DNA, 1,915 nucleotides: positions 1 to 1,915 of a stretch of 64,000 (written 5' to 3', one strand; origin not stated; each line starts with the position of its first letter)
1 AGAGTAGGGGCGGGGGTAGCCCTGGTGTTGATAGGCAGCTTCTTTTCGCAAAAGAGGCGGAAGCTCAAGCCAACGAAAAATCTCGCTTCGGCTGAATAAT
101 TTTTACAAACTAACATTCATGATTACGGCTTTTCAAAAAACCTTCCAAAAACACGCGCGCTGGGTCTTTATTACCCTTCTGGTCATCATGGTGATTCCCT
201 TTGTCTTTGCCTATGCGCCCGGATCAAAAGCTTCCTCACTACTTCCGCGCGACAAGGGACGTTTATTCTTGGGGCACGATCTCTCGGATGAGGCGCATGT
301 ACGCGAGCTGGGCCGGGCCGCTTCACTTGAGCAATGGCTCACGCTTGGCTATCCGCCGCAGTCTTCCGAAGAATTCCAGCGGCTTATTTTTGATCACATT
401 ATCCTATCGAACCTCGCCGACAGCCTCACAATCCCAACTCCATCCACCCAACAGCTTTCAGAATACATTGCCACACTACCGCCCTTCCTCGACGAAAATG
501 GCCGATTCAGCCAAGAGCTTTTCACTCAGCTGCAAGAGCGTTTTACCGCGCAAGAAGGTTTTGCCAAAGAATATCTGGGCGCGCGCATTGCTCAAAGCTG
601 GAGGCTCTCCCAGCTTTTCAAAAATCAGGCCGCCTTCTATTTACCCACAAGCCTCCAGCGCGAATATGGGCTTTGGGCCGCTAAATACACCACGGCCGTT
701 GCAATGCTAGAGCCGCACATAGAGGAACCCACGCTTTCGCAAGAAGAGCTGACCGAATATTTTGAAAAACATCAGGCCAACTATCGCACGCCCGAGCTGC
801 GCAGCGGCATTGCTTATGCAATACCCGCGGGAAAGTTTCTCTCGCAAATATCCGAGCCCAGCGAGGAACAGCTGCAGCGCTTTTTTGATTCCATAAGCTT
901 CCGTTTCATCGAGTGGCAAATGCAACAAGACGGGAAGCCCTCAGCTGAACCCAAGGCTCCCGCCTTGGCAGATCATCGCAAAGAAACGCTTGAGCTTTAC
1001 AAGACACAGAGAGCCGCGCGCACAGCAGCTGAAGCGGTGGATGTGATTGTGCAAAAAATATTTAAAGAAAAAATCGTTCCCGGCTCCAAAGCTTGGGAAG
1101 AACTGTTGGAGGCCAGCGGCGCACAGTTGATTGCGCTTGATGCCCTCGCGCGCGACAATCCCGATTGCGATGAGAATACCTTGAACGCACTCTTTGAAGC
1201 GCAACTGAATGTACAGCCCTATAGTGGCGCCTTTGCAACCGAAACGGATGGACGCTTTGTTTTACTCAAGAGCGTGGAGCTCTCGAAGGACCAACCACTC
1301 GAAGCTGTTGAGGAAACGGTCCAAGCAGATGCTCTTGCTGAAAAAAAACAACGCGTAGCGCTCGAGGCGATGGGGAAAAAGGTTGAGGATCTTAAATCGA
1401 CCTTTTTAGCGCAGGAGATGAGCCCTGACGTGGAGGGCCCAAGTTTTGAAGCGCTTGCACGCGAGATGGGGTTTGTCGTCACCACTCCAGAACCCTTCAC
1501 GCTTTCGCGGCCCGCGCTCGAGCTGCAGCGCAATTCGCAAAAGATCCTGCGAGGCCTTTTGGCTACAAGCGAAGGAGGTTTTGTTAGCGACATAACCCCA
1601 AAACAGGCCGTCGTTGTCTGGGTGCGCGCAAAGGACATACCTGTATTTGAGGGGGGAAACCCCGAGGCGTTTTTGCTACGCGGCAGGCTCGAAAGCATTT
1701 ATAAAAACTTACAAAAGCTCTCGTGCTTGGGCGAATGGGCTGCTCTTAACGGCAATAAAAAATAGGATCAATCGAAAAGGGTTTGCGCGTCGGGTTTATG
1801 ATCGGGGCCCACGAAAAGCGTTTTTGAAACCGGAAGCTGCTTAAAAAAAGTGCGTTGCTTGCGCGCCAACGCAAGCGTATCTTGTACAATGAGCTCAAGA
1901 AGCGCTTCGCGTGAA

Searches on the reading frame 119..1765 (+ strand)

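Call 53: search_protein_families(library=ncbifam, proteins=[window:119-1765:+], max_evalue=1e-10)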
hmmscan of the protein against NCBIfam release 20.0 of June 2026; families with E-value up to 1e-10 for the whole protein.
window:119-1765:+ (548 aa): 0 families

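Call 67: search_protein_families(library=pfam, proteins=[window:119-1765:+], max_evalue=0.0001)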
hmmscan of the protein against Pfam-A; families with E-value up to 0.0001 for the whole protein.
window:119-1765:+ (548 aa): 1 family
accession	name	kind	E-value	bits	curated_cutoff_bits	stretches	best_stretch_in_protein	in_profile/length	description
PF13624.11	SurA_N_3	-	5.4e-05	23.5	27.2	0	95-139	96-138/162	SurA-like N-terminal domain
